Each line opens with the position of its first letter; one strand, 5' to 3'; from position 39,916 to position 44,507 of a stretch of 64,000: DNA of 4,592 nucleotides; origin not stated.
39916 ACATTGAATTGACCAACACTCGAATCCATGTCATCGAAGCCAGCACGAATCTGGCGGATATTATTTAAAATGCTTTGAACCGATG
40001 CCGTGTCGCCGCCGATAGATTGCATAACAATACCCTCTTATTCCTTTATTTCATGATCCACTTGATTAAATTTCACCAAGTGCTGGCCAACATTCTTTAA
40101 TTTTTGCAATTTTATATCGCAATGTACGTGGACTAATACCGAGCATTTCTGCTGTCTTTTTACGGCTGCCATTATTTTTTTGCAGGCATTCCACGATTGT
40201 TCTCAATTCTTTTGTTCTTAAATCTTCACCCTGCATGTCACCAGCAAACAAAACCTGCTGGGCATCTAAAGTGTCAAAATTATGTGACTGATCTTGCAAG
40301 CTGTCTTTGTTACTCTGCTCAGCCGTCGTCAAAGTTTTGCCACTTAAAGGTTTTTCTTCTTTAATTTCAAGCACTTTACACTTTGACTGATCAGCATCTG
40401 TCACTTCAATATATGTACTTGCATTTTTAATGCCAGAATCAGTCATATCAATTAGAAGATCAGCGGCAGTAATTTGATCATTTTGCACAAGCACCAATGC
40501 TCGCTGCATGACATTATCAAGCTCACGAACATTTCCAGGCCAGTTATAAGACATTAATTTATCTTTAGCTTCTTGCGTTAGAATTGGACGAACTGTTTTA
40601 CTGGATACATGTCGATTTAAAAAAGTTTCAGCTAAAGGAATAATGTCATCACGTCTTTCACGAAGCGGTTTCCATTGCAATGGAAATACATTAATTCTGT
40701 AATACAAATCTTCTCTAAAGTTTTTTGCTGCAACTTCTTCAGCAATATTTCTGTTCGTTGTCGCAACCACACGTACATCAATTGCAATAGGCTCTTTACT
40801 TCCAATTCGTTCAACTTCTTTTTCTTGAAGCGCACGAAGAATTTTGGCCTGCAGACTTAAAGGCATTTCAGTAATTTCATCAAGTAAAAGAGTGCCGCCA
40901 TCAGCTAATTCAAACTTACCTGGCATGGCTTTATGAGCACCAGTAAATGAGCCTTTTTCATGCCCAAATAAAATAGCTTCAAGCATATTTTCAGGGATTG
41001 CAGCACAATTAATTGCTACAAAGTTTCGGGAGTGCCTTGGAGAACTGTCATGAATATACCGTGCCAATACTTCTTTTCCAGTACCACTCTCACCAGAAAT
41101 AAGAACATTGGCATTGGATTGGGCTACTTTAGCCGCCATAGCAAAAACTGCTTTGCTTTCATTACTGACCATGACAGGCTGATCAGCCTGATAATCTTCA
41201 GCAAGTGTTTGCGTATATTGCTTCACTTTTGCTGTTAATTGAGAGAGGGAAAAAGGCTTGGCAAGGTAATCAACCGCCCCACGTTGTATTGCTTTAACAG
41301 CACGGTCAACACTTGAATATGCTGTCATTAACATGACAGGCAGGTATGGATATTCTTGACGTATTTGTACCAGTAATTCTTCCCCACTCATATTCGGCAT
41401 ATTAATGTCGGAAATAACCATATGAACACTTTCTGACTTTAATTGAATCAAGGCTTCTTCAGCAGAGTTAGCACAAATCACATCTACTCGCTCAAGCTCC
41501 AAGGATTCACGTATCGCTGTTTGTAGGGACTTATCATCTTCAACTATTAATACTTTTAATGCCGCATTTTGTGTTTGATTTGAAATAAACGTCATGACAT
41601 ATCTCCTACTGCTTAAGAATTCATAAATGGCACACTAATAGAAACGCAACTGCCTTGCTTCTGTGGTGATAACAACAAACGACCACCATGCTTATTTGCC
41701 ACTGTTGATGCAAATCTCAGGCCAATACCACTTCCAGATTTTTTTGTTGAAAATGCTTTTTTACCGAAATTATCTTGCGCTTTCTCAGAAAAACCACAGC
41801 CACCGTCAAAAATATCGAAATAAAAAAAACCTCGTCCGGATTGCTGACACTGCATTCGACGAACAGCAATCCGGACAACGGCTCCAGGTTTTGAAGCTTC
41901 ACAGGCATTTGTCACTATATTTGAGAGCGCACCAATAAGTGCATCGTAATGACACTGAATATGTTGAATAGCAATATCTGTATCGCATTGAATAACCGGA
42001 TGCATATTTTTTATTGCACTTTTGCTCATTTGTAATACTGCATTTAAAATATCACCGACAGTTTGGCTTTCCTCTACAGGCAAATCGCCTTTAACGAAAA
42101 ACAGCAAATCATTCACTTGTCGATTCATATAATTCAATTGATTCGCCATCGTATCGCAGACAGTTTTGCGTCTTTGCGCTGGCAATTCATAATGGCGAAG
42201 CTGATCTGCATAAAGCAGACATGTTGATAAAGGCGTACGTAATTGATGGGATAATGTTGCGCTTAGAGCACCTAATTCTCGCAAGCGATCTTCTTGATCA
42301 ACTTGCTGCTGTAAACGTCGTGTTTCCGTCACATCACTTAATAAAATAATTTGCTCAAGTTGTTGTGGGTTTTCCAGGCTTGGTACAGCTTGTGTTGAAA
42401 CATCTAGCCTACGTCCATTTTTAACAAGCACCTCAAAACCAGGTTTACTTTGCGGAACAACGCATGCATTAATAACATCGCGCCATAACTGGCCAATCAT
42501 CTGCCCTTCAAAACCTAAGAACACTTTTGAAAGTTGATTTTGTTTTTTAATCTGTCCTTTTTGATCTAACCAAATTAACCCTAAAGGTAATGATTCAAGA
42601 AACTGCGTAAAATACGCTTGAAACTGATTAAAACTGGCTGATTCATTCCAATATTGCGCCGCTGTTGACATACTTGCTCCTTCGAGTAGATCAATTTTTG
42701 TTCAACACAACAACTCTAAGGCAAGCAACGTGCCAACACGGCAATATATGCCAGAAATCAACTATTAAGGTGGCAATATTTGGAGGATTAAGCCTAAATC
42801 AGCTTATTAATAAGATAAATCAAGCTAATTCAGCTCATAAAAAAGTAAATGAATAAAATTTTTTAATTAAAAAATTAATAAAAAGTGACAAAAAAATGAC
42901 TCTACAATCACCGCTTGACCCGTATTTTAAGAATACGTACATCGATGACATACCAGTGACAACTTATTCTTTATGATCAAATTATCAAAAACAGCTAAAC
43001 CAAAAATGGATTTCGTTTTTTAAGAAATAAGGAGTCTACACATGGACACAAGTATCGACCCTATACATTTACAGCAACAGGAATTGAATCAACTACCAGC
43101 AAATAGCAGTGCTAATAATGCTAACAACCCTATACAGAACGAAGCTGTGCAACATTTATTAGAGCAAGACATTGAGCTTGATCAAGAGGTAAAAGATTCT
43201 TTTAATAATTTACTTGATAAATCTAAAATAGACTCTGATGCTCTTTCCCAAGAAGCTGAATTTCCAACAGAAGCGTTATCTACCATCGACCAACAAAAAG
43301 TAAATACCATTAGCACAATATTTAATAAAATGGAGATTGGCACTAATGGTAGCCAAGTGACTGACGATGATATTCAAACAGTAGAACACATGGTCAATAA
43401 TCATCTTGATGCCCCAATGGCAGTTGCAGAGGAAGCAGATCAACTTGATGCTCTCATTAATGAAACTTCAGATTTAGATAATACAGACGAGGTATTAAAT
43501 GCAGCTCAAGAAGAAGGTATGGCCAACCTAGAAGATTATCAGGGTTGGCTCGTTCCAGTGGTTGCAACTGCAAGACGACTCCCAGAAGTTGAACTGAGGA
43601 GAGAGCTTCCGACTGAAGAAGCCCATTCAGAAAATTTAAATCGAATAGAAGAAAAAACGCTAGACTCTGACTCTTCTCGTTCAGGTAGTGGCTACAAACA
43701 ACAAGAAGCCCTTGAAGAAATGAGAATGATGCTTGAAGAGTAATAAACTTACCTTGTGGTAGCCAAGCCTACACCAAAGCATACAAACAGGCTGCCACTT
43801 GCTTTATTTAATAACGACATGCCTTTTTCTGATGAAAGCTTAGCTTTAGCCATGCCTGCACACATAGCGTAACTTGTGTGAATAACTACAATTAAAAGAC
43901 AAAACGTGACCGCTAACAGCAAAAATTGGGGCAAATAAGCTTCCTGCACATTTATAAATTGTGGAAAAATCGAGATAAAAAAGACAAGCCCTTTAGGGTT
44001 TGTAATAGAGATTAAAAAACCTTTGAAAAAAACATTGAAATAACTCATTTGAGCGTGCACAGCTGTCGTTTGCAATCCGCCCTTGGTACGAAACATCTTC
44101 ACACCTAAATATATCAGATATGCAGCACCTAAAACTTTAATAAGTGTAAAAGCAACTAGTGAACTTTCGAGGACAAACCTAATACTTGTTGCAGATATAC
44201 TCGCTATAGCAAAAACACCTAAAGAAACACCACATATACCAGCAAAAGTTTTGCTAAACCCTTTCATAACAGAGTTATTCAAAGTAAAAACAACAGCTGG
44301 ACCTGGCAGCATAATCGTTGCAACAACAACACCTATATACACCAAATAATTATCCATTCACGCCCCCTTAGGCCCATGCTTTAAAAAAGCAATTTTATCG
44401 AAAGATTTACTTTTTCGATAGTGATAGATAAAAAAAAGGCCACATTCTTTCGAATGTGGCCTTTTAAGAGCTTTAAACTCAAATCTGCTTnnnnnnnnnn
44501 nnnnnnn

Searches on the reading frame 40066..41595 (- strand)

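Call 56: search_protein_families(library=pfam, proteins=[window:40066-41595:-], max_evalue=0.001)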
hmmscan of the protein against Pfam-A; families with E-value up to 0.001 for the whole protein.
window:40066-41595:- (509 aa): 11 families
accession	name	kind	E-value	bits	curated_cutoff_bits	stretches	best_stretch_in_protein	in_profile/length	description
PF00158.32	Sigma54_activat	-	1.4e-69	233.5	20.2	1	144-306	5-167/168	Sigma-54 interaction domain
PF00072.30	Response_reg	-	1.4e-28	99.7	30.2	1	15-125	1-111/111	Response regulator receiver domain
PF25601.1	AAA_lid_14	-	6.7e-22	77.5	27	1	312-386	1-76/87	AAA+ ATPase lid domain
PF14532.12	Sigma54_activ_2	-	3.1e-19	70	25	1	147-307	7-134/138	Sigma-54 interaction domain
PF02954.25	HTH_8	-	2.3e-11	43.7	22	1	463-498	6-41/42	Bacterial regulatory protein, Fis family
PF07728.20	AAA_5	-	5e-07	30.2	22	1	163-284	1-125/139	AAA domain (dynein-related subfamily)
PF13556.12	HTH_30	-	1.3e-06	28.5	27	1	467-501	4-38/59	PucR C-terminal helix-turn-helix domain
PF01078.27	Mg_chelatase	-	1.1e-05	25.4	20.3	1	155-281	15-157/207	Magnesium chelatase, subunit ChlI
PF00493.29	MCM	-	7.6e-05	22.4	23.3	1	158-261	54-150/224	MCM P-loop domain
PF13191.12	AAA_16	-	0.00015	22.7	32.6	1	146-250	8-114/167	AAA ATPase domain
PF06490.17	FleQ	-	0.00025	21.8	22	1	14-125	1-104/108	Flagellar regulatory protein FleQ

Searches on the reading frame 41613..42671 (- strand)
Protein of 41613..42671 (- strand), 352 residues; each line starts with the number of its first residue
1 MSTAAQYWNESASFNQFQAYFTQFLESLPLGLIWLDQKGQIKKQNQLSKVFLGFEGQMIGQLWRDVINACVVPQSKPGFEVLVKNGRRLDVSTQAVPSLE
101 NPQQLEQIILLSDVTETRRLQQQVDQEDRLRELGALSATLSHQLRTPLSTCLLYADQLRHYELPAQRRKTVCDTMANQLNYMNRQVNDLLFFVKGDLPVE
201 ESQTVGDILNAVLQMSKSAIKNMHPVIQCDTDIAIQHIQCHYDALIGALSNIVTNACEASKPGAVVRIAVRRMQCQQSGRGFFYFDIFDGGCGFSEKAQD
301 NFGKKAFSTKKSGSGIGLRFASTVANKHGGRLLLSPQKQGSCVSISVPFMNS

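Call 56: search_protein_families(library=pfam, proteins=[window:41613-42671:-], max_evalue=0.001)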
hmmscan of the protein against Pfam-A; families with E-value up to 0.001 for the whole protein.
window:41613-42671:- (352 aa): 2 families
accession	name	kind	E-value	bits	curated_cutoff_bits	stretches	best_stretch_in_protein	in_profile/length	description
PF02518.31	HATPase_c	-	1.4e-13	51.7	26.4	1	243-349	4-109/111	Histidine kinase-, DNA gyrase B-, and HSP90-like ATPase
PF00512.31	HisKA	-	1.3e-11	44.8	26.9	1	134-196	3-64/66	His Kinase A (phospho-acceptor) domain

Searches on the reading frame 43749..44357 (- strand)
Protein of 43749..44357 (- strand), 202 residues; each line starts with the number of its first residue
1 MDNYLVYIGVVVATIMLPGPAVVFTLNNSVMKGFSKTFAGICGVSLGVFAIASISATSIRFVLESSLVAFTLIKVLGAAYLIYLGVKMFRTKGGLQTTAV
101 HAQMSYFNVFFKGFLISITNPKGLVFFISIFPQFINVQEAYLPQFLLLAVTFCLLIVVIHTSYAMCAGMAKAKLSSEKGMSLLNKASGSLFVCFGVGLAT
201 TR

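Call 9: search_protein_families(library=pfam, proteins=[window:43749-44357:-])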
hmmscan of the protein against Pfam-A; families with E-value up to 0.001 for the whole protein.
window:43749-44357:- (202 aa): 1 family
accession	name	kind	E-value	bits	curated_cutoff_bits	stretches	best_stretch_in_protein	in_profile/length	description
PF01810.24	LysE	-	2.9e-32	112.1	25.6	1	13-200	2-191/193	LysE type translocator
